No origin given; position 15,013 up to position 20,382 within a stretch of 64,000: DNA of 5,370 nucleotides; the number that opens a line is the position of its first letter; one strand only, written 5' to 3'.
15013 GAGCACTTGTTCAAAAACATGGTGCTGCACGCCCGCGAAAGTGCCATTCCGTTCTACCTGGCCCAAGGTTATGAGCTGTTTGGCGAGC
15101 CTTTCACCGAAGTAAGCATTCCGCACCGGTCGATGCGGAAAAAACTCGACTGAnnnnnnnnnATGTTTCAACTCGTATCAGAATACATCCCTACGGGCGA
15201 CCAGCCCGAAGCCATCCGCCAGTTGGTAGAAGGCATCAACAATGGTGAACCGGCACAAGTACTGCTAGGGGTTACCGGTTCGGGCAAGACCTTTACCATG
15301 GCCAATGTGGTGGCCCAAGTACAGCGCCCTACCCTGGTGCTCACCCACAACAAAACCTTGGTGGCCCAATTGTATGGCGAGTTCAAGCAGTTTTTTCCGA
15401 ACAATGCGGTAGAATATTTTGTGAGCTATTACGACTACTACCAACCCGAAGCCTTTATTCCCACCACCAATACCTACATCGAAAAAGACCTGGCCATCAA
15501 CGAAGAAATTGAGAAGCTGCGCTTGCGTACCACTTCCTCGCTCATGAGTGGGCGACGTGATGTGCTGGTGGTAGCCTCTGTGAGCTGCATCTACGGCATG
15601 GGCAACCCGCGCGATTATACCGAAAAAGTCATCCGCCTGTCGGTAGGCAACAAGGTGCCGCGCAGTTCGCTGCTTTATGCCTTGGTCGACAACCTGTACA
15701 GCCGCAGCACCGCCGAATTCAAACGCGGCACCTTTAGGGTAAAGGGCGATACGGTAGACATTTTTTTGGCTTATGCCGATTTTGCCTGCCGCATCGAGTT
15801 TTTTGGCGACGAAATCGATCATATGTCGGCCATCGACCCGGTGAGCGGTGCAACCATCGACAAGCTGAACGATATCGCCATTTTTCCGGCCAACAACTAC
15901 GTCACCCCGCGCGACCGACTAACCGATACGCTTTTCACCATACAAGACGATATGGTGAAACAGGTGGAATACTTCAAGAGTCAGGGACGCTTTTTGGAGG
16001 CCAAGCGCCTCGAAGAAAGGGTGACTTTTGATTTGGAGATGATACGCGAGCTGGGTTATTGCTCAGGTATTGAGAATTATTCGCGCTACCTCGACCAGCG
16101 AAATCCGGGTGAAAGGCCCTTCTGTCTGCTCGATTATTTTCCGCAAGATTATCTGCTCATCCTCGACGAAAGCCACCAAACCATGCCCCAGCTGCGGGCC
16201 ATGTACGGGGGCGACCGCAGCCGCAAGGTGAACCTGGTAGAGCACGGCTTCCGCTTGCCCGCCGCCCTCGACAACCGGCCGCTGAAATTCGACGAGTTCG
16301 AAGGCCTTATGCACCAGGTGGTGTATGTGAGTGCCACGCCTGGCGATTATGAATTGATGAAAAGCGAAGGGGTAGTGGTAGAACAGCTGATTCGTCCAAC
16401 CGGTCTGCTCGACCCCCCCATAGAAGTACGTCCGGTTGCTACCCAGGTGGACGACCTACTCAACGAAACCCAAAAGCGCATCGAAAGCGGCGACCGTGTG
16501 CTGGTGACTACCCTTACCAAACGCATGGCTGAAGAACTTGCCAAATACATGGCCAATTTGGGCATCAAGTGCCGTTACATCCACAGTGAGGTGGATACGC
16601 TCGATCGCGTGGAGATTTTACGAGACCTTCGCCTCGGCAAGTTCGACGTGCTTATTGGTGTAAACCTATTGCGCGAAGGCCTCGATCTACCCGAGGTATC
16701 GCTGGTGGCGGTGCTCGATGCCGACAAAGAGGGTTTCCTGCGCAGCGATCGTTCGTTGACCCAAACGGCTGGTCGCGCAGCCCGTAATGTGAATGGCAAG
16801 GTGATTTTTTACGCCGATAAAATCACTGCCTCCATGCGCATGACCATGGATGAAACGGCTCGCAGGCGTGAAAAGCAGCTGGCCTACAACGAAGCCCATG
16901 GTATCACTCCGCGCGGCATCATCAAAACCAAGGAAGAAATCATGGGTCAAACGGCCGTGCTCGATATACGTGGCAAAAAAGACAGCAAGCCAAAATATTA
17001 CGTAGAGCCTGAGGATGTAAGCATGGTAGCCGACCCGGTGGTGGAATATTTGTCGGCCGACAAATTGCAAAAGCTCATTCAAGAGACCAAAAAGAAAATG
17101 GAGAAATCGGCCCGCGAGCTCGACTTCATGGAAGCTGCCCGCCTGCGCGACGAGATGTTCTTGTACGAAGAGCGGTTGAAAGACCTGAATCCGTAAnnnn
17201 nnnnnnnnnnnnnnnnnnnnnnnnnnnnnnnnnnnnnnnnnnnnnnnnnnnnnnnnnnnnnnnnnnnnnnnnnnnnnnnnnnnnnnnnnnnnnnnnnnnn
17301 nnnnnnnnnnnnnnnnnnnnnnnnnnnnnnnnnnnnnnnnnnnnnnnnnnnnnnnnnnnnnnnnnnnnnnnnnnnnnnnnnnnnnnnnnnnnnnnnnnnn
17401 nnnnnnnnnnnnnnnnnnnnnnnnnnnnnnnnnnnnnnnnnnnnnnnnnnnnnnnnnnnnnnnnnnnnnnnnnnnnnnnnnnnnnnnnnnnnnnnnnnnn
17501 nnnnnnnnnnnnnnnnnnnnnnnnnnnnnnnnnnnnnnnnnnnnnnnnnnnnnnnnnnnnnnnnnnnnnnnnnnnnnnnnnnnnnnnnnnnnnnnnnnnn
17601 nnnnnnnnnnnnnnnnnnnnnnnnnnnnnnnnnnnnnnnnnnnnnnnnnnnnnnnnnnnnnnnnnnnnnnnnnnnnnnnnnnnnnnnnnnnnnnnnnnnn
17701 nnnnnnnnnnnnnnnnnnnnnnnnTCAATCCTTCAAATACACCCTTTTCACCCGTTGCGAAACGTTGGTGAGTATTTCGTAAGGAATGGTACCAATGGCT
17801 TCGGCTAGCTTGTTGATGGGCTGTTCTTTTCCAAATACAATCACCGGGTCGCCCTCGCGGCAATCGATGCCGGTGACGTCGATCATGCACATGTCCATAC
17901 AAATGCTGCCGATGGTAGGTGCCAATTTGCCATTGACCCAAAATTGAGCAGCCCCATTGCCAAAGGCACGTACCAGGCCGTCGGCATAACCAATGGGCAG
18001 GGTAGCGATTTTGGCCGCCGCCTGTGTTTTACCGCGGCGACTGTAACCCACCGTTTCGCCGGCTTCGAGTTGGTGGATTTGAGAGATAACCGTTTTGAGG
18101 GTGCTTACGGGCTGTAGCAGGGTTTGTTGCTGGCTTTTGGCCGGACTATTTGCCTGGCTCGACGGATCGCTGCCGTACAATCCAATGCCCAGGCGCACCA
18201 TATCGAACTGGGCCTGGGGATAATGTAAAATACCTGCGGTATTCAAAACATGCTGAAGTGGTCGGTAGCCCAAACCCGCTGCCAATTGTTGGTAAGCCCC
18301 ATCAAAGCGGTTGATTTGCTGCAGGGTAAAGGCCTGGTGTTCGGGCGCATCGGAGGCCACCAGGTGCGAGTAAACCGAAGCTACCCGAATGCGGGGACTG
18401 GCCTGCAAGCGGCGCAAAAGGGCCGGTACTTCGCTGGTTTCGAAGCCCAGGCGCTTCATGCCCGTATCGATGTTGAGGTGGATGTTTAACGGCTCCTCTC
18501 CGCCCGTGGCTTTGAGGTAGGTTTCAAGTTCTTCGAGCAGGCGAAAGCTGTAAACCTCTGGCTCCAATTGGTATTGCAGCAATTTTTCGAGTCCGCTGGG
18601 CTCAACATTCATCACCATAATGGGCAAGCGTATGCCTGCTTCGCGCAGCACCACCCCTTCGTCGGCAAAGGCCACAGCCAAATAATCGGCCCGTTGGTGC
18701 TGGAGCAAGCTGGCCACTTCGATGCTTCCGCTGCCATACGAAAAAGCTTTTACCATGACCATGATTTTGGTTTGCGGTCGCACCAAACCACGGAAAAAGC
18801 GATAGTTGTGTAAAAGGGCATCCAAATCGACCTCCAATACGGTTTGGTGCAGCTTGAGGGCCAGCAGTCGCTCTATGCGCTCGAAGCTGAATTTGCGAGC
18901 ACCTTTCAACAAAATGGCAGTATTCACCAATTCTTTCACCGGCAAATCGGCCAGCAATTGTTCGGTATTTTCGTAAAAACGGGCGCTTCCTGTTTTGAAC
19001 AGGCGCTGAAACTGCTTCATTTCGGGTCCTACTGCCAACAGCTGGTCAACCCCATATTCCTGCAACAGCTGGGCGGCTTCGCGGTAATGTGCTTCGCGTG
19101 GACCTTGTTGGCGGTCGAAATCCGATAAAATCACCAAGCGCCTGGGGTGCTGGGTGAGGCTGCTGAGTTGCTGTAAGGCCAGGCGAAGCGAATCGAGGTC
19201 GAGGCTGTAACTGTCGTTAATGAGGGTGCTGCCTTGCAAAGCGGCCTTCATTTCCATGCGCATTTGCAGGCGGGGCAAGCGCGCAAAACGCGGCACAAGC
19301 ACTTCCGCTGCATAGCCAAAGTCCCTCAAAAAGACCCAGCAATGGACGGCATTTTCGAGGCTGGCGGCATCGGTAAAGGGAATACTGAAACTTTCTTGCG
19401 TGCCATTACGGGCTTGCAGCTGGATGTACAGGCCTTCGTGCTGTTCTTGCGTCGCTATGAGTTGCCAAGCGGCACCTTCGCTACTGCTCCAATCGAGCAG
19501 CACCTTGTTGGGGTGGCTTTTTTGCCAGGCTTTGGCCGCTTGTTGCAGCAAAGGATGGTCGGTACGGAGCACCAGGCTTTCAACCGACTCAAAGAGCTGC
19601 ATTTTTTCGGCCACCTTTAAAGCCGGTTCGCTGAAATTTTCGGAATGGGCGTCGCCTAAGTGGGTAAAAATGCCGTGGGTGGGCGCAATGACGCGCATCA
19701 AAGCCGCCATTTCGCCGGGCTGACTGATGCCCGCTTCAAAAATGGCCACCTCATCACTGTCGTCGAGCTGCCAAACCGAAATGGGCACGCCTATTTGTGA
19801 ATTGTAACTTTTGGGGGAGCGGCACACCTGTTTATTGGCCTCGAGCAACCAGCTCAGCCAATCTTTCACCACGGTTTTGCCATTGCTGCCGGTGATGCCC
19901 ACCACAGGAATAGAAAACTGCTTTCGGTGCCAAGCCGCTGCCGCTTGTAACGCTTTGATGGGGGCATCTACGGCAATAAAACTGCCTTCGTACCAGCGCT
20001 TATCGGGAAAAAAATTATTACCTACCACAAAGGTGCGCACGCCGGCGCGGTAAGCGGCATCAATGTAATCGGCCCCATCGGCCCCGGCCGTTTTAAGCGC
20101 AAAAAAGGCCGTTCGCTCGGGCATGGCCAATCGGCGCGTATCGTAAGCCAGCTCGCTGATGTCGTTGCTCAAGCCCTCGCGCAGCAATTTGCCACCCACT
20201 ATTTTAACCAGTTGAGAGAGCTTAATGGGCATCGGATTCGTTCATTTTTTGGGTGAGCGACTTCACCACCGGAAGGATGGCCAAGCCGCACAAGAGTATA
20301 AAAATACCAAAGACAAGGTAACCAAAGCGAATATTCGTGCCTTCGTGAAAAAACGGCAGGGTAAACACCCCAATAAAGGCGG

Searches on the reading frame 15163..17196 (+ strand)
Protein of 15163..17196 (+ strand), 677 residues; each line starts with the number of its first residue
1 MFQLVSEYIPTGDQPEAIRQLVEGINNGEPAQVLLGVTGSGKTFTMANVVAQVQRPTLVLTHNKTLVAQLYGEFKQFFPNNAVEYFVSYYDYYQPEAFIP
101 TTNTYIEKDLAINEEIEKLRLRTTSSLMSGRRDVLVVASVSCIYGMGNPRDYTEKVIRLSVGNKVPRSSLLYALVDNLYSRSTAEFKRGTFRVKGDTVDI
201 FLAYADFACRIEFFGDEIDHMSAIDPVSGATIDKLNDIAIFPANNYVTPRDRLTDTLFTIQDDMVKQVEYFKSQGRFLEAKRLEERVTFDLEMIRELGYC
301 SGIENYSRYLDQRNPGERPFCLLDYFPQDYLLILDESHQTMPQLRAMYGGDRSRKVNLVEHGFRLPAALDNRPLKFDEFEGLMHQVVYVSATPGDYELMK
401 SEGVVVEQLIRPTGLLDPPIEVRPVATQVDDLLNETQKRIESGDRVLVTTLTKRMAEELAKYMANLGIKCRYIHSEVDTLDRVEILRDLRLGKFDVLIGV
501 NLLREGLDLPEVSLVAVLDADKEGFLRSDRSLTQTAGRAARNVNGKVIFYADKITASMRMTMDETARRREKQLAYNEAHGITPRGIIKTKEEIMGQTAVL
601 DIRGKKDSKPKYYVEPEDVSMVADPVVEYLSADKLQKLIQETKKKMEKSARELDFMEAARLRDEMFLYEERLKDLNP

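Call 9: search_protein_families(library=pfam, proteins=[window:15163-17196:+])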
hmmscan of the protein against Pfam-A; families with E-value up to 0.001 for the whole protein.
window:15163-17196:+ (677 aa): 7 families
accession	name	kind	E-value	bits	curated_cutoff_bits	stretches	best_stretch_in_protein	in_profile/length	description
PF17757.6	UvrB_inter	-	2.1e-30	105.1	22.9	1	157-246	1-91/91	UvrB interaction domain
PF12344.14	UvrB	-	5e-20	71.5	27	1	549-589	1-41/43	Ultra-violet resistance protein B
PF00271.37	Helicase_C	-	5.8e-19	68.8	23.5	1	433-542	7-109/110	Helicase conserved C-terminal domain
PF04851.21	ResIII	-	2.1e-13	51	22.5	1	13-84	7-83/164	Type III restriction enzyme, res subunit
PF00270.35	DEAD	-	1.9e-05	24.9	26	0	13-82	3-73/167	DEAD/DEAH box helicase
PF02151.25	UVR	-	3.3e-05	23.9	21.5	1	637-669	2-34/36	UvrB/uvrC motif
PF13604.12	AAA_30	-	0.00021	21.5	27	0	13-55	5-44/191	AAA domain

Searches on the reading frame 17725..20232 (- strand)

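Call 61: search_protein_families(library=pfam, proteins=[window:17725-20232:-], max_evalue=0.00001)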
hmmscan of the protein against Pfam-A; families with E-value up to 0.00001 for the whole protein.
window:17725-20232:- (835 aa): 4 families
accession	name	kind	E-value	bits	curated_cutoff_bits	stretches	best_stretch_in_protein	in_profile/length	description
PF01168.26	Ala_racemase_N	-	4.2e-61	206.9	24.1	1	468-690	1-220/220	Alanine racemase, N-terminal domain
PF00842.27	Ala_racemase_C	-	1.7e-42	144.5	25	1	709-832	1-127/127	Alanine racemase, C-terminal domain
PF08245.18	Mur_ligase_M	-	5e-21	76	24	1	113-298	1-196/200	Mur ligase middle domain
PF02875.26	Mur_ligase_C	-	3.7e-07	31.5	28.4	1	324-445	1-126/127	Mur ligase, glutamate ligase domain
